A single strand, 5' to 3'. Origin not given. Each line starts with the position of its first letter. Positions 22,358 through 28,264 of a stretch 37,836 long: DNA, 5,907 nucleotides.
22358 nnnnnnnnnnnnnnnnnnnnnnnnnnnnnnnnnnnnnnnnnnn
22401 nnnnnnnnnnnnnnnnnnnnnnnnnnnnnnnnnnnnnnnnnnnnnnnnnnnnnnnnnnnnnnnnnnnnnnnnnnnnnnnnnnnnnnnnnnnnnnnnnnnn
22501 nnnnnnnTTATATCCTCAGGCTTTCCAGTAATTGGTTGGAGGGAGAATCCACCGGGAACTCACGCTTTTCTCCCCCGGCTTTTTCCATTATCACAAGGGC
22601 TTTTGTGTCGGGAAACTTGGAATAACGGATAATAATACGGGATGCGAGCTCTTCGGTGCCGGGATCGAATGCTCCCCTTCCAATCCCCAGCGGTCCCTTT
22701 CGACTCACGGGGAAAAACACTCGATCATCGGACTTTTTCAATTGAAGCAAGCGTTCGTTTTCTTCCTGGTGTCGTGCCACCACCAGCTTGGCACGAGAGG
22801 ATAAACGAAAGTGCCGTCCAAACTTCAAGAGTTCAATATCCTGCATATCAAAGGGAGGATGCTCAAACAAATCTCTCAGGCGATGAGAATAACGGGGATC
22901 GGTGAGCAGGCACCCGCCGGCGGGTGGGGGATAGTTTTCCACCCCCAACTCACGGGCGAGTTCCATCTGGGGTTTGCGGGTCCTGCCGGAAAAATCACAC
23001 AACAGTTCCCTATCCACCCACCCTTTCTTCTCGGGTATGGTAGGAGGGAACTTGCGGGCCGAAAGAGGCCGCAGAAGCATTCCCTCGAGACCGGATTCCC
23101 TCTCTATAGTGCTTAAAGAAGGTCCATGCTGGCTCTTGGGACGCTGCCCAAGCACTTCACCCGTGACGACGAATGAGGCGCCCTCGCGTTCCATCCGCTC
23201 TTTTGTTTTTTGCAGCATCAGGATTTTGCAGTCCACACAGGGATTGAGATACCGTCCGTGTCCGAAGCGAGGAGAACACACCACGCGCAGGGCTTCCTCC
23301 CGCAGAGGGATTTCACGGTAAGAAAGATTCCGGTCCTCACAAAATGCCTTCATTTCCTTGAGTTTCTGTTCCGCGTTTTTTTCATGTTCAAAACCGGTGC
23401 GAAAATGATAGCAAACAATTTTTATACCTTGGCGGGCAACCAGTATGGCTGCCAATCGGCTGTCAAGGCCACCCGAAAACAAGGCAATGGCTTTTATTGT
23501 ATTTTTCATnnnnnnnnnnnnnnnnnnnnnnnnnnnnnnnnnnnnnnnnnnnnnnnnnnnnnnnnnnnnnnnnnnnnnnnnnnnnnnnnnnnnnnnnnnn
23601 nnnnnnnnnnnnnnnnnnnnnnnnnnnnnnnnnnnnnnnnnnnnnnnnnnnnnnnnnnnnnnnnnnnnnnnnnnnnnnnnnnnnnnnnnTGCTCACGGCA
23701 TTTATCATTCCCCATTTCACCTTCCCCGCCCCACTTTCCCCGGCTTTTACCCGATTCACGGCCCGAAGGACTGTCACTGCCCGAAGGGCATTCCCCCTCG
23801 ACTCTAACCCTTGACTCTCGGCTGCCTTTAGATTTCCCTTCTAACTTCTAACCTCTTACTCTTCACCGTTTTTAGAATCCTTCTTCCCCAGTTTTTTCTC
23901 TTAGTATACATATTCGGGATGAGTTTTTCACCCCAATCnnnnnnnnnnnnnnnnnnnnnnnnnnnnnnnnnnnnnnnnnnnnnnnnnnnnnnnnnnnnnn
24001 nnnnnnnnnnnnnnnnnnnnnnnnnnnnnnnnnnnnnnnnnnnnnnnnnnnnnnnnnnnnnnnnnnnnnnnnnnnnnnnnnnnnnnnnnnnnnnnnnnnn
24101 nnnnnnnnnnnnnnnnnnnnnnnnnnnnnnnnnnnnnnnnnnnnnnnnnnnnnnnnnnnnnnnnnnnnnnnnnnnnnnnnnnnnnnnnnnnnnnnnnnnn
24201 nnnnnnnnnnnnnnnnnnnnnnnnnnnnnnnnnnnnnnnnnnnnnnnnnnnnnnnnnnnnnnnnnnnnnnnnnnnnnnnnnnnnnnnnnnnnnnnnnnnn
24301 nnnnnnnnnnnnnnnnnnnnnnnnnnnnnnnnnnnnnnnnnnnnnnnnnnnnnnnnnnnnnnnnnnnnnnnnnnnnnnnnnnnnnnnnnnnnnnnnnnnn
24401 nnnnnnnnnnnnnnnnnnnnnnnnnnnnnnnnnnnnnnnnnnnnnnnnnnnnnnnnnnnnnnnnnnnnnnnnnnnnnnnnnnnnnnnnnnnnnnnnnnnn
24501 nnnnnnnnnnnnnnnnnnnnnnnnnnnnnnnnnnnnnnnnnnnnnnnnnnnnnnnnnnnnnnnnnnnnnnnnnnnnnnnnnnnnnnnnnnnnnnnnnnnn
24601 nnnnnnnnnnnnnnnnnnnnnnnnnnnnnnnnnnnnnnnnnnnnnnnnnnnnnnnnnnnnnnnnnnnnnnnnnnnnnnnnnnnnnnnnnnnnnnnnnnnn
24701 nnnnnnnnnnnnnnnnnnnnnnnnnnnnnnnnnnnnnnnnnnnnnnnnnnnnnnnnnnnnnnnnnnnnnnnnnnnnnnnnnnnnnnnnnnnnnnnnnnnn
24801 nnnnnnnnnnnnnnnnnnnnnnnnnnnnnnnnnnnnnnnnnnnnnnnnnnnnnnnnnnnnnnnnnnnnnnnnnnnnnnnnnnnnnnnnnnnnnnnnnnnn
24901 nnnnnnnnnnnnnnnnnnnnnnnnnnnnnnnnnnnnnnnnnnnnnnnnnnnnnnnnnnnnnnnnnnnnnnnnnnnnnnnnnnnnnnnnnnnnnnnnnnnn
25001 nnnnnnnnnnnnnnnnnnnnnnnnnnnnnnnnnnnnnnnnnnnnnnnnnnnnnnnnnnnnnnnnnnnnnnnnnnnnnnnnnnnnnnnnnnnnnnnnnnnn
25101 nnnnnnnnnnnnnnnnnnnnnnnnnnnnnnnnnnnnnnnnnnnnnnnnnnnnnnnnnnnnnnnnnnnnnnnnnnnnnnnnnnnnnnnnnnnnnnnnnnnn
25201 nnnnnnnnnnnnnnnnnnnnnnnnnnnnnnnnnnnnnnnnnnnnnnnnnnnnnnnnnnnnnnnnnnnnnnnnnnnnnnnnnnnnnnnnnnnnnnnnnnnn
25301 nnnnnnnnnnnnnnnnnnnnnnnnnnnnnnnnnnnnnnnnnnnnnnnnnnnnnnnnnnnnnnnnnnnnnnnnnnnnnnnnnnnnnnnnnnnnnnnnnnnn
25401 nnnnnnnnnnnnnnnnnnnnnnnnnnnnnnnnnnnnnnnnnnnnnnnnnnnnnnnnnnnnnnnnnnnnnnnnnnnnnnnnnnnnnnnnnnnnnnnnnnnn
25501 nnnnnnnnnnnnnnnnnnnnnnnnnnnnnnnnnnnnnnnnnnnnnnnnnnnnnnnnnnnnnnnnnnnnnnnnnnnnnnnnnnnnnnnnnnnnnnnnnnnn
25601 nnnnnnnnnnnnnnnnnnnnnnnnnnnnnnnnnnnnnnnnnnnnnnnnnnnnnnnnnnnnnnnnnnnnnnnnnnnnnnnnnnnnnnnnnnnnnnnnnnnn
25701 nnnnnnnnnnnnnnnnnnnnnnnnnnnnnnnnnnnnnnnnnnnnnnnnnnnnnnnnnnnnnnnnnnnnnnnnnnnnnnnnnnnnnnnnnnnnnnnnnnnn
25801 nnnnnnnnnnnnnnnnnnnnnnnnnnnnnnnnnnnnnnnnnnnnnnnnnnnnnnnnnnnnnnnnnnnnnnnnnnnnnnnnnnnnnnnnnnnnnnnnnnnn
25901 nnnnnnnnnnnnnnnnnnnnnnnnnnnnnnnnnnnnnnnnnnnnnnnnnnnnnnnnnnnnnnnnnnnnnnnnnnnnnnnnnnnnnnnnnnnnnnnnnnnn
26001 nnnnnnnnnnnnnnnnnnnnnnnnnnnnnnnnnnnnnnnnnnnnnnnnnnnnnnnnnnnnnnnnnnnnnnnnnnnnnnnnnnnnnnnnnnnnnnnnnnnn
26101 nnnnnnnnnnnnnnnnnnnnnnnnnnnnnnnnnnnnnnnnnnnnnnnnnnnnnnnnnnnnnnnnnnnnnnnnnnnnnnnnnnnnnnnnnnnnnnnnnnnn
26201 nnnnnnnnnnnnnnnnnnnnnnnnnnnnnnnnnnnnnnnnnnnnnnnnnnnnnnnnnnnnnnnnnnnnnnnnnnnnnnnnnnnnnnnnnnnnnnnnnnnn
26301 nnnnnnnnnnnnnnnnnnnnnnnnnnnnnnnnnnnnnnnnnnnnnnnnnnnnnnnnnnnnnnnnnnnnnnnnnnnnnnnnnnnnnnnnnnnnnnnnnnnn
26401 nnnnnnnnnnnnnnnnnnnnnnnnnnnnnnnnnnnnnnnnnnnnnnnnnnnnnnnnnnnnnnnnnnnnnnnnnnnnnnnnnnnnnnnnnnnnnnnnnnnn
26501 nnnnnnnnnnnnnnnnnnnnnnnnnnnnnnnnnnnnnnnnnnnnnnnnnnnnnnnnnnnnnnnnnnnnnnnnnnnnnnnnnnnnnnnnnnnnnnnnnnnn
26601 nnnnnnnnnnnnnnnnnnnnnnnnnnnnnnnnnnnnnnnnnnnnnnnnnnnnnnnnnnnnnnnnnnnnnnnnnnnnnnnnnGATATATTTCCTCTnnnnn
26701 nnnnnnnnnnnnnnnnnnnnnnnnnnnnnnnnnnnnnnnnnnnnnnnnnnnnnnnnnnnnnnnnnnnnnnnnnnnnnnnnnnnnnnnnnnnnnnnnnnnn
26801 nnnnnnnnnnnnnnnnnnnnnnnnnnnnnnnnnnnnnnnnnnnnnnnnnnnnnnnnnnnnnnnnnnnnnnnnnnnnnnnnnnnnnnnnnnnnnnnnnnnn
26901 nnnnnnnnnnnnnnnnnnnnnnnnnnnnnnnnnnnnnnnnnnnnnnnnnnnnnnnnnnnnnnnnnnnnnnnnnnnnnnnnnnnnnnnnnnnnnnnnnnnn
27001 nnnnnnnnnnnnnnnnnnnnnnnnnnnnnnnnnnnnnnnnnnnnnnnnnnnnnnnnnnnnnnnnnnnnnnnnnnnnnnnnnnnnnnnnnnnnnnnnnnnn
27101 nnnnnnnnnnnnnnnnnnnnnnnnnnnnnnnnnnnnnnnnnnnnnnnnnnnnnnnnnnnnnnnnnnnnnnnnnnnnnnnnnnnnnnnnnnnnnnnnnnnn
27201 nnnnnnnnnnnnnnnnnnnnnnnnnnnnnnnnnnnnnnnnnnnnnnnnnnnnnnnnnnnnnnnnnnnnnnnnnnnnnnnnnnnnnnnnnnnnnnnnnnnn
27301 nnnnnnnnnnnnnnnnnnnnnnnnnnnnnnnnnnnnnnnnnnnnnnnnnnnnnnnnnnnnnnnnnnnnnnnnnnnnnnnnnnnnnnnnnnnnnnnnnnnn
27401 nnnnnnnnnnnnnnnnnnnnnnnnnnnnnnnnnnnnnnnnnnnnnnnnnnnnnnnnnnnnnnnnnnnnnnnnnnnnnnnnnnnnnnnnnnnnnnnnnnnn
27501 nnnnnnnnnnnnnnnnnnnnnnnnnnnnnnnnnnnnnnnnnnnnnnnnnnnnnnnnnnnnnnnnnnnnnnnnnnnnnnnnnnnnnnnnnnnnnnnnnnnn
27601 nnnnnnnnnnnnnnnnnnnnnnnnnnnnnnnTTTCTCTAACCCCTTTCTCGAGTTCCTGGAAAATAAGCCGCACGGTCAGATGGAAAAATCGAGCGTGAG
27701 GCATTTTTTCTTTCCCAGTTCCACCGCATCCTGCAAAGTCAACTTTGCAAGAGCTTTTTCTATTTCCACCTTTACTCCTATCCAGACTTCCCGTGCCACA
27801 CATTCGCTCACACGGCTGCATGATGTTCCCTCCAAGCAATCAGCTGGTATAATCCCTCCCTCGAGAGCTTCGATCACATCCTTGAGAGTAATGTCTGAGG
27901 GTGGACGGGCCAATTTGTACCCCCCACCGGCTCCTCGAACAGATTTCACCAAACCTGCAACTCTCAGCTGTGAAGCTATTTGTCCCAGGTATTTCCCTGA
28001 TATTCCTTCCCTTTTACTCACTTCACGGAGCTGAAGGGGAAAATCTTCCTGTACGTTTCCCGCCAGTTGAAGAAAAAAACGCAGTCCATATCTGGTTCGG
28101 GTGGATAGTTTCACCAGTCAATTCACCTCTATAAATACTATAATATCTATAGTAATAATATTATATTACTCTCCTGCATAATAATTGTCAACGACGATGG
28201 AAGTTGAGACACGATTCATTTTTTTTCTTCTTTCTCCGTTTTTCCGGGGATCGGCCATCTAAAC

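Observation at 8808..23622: Heptamer module A sits sense-oriented directly 5' of the Shine-Dalgarno of unrelated genes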

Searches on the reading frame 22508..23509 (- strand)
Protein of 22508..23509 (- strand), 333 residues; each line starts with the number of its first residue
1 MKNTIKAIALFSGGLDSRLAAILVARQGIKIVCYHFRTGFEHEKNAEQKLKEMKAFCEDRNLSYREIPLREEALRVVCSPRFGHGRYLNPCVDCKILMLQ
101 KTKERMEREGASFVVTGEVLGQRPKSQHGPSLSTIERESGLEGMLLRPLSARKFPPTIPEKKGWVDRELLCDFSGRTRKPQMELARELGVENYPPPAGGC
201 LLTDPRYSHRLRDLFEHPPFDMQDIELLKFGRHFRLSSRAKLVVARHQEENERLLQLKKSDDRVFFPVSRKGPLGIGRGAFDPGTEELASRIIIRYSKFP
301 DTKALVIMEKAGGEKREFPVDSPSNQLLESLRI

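Call 13: search_protein_families(library=pfam, proteins=[window:22508-23509:-])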
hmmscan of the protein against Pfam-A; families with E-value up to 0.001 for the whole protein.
window:22508-23509:- (333 aa): 4 families
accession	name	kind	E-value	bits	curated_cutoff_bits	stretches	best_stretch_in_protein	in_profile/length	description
PF18297.6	NFACT-R_2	-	1.5e-17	64.1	26.9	1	231-315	1-86/104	NFACT protein RNA binding domain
PF02568.20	ThiI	-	1.5e-11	44.7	20.5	1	6-149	5-144/197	Thiamine biosynthesis protein (ThiI)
PF03054.22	tRNA_Me_trans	-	1.8e-06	28.2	20.6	1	8-117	4-125/202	tRNA methyl transferase HUP domain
PF06508.19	QueC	-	0.00016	21.7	22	1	6-61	1-52/210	Queuosine biosynthesis protein QueC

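Call 72: find_homologous_proteins(query=window:22508-23509:-, max_evalue=1e-60)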
Query window:22508-23509:- (333 aa): 7336 proteins with E <= 1e-60 among 8000 candidates; the best 120 are listed.
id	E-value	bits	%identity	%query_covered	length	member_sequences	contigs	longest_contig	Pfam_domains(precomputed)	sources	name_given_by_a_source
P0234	8.9e-222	753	100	100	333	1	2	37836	PF03054.23,PF02568.21,PF18297.7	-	-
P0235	1.7e-175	601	80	100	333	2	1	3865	PF02568.21,PF18297.7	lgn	-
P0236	1.6e-100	355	54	89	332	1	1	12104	PF02568.21,PF18297.7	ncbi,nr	ncbi:MAG TPA: hypothetical protein VLH40_07535 [Atribacteraceae bacterium]|nr:hypothetical protein [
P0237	9.9e-96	339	55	88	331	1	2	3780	PF03054.23,PF02568.21,PF18297.7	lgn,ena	-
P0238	3.8e-94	334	49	99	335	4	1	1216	PF03054.23,PF02568.21,PF18297.7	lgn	-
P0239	1.1e-93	332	51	99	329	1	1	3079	PF02568.21,PF18297.7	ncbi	-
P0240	1.7e-93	332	50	96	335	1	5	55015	PF03054.23,PF02568.21,PF18297.7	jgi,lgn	-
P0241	1.8e-93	331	54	88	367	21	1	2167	PF03054.23,PF02568.21,PF18297.7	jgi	jgi:tRNA U34 2-thiouridine synthase MnmA/TrmU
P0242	2.1e-93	331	53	90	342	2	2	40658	PF03054.23,PF02568.21,PF18297.7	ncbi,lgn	-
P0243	2.6e-93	331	51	99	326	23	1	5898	PF03054.23,PF02568.21,PF18297.7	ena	-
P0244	3.2e-93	331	50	94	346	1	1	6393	PF03054.23,PF06508.20,PF02568.21,PF18297.7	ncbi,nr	ncbi:MAG: 7-cyano-7-deazaguanine synthase [Candidatus Atribacteria bacterium]|nr:7-cyano-7-deazaguan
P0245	1.1e-92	329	53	90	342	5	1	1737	PF03054.23,PF02568.21,PF18297.7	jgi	-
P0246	1.2e-92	329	51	91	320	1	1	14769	PF03054.23,PF02568.21,PF18297.7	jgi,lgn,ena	-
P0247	2.0e-92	328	49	99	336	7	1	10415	PF03054.23,PF02568.21,PF18297.7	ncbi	-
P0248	2.1e-92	328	49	99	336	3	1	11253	PF03054.23,PF02568.21,PF18297.7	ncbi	-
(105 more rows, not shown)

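Call 73: find_encoding_contigs(protein=P0236, flank=10000, max_places=2)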
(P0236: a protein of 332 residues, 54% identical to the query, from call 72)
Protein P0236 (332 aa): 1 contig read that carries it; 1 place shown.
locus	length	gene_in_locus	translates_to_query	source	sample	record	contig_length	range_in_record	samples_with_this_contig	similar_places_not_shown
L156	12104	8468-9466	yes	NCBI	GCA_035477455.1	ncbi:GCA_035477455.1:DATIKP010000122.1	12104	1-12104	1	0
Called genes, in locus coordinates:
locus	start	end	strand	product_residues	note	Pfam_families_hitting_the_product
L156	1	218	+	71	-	?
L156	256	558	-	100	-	PF05016:ParE_toxin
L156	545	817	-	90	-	PF02604:PhdYeFM_antitox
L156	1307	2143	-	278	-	-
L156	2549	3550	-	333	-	PF00389:2-Hacid_dh, PF02826:2-Hacid_dh_C, PF00670:AdoHcyase_NAD (weak)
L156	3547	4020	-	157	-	PF04246:RseC_MucC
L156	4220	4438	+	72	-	-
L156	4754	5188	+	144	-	PF02082:Rrf2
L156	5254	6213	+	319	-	PF00291:PALP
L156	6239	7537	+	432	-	PF01053:Cys_Met_Meta_PP, PF00155:Aminotran_1_2 (weak), PF01041:DegT_DnrJ_EryC1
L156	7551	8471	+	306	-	PF04204:HTS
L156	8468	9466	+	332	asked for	PF02568:ThiI, PF18297:NFACT-R_2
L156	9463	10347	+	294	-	-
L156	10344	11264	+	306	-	PF00892:EamA, PF03151:TPT (weak), PF00892:EamA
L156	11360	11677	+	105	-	PF03591:AzlC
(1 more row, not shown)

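Call 74: find_encoding_contigs(protein=P0235, flank=10000, max_places=2)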
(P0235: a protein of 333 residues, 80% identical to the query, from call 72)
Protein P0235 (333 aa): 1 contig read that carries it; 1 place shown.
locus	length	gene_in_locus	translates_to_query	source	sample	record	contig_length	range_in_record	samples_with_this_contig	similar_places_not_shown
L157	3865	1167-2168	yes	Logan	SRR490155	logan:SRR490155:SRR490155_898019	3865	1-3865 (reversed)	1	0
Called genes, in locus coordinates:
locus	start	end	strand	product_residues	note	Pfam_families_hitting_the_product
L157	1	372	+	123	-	?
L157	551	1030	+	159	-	PF10080:FtrD-like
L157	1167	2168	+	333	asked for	PF02568:ThiI, PF18297:NFACT-R_2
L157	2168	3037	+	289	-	-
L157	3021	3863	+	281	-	?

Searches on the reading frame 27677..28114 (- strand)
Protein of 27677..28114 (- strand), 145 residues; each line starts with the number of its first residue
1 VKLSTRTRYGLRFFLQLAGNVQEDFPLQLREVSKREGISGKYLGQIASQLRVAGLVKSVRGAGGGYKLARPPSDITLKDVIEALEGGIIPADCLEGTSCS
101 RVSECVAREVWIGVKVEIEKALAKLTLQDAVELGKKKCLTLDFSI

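Call 82: search_protein_families(library=pfam, max_evalue=0.00001, proteins=[window:27677-28114:-])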
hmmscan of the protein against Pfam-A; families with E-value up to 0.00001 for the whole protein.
window:27677-28114:- (145 aa): 1 family
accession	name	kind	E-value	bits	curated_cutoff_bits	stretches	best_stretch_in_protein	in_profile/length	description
PF02082.26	Rrf2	-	1.8e-35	122.4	30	1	3-132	1-131/132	Iron-dependent Transcriptional regulator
